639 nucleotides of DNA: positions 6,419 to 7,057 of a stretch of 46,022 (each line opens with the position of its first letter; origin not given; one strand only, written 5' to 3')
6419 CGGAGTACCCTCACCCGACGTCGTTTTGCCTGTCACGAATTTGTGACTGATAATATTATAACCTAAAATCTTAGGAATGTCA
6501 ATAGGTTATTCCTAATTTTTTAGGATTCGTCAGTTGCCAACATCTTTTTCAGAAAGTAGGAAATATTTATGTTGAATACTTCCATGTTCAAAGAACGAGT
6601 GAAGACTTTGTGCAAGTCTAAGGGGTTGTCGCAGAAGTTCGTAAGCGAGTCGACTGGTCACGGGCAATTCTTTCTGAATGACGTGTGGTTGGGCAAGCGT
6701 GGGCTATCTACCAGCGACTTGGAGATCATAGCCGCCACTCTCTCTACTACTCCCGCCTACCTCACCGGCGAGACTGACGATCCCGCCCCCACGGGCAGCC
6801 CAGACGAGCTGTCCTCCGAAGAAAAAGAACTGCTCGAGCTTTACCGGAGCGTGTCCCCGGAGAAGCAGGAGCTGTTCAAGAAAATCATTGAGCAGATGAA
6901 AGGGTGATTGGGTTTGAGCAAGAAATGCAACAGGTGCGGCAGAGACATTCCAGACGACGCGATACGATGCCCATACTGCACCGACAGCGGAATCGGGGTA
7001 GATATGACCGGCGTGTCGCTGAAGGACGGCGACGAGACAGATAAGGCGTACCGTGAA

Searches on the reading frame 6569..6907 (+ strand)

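Call 14: search_protein_families(library=phrogs, proteins=[window:6569-6907:+], max_evalue=0.001)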
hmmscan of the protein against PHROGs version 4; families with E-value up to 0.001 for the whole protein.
window:6569-6907:+ (112 aa): 2 families
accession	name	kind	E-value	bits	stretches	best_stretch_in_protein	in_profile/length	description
phrog_8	-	transcription regulation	4.5e-09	37.2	1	4-102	74-155/346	transcriptional regulator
phrog_2967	-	transcription regulation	6.9e-08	33.3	1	6-101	10-96/225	transcriptional regulator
